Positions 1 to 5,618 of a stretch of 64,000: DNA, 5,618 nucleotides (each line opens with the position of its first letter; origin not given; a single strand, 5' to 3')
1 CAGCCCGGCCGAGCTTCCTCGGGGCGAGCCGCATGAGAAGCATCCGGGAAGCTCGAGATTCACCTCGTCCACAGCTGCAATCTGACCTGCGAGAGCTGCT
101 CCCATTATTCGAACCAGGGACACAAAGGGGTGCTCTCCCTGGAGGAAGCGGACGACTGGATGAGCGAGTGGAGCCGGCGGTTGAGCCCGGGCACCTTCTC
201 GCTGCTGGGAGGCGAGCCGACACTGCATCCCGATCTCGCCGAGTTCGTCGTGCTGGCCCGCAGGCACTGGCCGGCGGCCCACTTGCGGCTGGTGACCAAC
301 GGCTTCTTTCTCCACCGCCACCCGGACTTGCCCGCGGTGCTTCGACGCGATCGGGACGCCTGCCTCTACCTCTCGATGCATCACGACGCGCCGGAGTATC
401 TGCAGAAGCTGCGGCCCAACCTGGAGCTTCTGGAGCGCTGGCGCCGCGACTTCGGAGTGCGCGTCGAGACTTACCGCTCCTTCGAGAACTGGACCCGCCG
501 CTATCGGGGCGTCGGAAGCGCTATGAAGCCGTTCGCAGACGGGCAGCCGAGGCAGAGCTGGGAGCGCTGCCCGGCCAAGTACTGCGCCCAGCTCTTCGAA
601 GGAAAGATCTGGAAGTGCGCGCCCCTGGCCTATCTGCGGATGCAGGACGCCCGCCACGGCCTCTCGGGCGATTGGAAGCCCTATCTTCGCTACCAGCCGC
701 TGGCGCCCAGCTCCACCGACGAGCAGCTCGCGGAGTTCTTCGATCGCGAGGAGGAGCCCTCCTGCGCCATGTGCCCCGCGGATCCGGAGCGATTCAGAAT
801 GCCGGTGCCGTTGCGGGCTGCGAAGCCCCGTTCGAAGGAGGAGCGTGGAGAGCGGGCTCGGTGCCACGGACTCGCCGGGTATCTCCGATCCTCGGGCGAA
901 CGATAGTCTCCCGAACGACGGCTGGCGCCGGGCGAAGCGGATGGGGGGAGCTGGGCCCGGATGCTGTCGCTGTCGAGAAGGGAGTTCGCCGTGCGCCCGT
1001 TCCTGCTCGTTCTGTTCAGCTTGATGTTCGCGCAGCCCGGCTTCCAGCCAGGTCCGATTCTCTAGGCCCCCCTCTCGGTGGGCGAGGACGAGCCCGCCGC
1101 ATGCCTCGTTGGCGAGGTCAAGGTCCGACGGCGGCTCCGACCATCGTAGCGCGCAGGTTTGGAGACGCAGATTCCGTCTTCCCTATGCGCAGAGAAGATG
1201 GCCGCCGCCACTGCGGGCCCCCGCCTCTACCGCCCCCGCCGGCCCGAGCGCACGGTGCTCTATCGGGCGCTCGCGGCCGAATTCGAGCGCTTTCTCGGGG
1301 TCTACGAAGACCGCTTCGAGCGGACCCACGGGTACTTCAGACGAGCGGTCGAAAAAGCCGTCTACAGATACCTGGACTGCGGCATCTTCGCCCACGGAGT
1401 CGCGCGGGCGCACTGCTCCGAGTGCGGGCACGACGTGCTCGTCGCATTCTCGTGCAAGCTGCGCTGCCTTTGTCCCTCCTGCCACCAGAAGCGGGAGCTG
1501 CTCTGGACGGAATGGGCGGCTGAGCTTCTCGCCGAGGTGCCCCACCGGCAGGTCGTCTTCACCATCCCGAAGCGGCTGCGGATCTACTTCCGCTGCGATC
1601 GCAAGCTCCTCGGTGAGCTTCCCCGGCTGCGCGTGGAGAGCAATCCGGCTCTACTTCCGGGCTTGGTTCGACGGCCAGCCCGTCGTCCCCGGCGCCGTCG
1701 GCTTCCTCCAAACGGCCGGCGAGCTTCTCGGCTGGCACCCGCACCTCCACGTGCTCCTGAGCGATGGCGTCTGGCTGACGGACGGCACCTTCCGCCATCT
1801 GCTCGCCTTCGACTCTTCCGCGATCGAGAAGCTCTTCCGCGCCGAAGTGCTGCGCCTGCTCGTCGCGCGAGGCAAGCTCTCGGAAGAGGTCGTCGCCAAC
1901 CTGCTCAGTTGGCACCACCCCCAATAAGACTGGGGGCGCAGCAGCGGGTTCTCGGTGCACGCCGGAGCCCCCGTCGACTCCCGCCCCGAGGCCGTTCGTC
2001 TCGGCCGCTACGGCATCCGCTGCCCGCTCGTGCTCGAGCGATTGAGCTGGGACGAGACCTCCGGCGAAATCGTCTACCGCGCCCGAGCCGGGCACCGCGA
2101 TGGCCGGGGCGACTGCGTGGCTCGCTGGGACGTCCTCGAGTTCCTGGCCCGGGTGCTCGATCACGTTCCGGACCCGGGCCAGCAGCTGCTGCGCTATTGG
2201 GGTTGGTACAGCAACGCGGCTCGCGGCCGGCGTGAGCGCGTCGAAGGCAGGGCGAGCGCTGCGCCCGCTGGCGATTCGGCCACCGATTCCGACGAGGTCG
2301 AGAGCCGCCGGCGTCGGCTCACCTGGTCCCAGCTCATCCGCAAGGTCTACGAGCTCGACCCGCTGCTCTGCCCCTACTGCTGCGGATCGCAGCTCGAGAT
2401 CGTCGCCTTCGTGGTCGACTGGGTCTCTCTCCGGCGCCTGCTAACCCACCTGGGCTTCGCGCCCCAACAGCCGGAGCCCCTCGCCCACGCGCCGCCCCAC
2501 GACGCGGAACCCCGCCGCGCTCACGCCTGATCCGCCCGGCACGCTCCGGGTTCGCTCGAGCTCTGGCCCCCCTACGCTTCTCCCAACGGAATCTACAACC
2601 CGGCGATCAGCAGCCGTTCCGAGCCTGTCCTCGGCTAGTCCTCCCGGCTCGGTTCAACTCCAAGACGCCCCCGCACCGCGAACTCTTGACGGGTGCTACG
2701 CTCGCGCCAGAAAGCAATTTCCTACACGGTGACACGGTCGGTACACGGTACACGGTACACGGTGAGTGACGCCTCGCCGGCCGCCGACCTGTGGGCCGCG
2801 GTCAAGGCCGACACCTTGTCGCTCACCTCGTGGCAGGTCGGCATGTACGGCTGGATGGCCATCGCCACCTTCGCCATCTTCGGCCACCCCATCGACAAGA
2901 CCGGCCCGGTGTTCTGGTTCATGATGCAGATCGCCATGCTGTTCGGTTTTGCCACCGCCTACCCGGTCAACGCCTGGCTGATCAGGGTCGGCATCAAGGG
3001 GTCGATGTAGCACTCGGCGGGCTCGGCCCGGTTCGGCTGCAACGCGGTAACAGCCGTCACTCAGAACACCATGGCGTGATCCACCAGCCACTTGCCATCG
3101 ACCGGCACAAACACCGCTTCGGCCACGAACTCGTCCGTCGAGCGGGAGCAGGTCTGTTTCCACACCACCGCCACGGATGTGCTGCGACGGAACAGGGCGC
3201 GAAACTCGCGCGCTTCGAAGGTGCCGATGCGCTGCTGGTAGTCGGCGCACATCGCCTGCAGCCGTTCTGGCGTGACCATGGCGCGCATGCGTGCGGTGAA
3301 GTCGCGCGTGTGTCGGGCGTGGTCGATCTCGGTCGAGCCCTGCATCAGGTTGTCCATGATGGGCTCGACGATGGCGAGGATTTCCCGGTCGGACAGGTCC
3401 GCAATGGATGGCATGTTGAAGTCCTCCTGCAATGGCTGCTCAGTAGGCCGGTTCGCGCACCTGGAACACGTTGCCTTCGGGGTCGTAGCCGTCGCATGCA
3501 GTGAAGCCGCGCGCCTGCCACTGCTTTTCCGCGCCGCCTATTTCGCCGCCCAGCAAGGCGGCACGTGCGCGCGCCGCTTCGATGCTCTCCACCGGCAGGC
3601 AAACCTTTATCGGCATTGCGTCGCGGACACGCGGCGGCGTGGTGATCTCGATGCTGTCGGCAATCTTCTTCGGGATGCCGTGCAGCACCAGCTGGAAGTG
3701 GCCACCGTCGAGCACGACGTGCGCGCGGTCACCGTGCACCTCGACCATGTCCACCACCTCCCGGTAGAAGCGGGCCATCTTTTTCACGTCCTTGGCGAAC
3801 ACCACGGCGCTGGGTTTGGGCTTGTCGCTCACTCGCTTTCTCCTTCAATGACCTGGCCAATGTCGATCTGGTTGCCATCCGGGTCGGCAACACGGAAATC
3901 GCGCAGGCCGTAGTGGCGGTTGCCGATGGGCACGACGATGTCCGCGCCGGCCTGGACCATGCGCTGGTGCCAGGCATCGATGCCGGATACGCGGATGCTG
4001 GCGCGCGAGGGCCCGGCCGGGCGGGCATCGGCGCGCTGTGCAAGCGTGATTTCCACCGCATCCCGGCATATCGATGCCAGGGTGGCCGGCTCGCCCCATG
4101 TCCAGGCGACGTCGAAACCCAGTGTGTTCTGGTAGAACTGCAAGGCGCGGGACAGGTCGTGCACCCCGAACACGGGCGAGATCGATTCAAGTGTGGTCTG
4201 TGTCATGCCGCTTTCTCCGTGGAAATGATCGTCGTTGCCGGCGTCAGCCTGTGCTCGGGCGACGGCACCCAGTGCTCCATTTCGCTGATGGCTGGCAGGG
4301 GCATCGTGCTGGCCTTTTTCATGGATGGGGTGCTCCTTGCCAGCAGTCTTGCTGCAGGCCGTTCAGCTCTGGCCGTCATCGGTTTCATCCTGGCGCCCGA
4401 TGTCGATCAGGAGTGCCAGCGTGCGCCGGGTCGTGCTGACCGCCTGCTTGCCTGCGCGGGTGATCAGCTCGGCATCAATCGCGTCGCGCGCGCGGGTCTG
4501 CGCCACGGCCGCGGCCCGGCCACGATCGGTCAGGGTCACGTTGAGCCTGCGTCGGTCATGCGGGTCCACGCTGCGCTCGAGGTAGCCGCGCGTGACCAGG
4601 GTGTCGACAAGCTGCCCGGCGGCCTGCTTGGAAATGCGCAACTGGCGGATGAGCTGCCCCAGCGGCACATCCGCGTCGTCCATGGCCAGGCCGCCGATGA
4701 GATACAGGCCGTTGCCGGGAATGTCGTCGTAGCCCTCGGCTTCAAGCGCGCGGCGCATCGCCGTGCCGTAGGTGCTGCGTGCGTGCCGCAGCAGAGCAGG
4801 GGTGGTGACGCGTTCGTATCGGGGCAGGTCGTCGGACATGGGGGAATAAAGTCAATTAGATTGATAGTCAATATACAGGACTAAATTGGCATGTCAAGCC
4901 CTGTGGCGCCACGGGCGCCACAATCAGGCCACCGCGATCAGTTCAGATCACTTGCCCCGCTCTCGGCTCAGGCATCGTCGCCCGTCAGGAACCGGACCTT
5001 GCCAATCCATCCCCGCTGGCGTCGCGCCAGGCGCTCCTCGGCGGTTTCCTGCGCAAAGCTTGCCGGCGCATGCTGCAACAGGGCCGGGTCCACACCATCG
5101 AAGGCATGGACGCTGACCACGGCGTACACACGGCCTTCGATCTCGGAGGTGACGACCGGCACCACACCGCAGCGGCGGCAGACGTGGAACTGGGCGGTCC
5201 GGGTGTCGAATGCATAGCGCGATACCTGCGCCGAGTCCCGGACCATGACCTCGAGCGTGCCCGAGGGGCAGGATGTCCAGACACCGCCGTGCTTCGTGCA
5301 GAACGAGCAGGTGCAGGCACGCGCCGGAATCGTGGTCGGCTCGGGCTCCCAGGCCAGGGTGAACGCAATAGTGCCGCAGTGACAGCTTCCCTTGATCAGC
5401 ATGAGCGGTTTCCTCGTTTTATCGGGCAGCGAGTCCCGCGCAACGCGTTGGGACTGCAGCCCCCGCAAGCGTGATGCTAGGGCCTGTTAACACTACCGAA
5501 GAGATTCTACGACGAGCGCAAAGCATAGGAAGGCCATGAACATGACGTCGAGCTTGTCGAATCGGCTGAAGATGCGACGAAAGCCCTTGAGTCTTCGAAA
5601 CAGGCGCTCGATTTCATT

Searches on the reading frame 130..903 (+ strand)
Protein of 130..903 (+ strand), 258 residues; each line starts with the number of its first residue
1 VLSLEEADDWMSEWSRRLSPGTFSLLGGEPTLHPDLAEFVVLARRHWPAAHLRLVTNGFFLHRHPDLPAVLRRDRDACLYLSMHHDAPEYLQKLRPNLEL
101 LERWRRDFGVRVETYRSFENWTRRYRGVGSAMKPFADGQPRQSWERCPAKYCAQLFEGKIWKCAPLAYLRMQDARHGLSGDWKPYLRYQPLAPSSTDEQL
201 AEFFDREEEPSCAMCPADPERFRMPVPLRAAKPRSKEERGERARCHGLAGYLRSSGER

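Call 85: search_protein_families(library=pfam, proteins=[window:130-903:+], max_evalue=0.001)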
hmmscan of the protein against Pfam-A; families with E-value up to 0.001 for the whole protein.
window:130-903:+ (258 aa): 1 family
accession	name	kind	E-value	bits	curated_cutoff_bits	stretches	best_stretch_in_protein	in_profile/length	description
PF04055.27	Radical_SAM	-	6.7e-06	26.8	29.5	1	2-96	28-122/166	Radical SAM superfamily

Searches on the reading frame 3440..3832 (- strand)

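Call 85: search_protein_families(library=pfam, proteins=[window:3440-3832:-], max_evalue=0.001)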
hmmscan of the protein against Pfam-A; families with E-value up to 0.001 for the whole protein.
window:3440-3832:- (130 aa): 2 families
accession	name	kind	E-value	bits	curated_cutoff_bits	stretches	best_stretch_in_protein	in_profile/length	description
PF18029.7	Glyoxalase_6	-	7e-09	36.7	23.6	1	10-125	3-105/106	Glyoxalase-like domain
PF00903.31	Glyoxalase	-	0.00021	22.1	20.6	1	9-125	5-121/121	Glyoxalase/Bleomycin resistance protein/Dioxygenase superfamily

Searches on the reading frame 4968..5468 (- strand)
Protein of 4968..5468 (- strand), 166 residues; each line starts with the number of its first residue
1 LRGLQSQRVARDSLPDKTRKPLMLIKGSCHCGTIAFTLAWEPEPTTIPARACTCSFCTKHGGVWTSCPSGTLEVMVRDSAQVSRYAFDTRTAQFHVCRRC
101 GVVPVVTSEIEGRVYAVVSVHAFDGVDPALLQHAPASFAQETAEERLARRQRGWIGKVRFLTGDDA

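Call 85: search_protein_families(library=pfam, proteins=[window:4968-5468:-], max_evalue=0.001)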
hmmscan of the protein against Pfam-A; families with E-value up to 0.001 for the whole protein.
window:4968-5468:- (166 aa): 1 family
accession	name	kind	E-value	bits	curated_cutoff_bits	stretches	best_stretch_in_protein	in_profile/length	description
PF04828.22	GFA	-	1.1e-08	35.6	24.3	1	25-124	2-100/115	Glutathione-dependent formaldehyde-activating enzyme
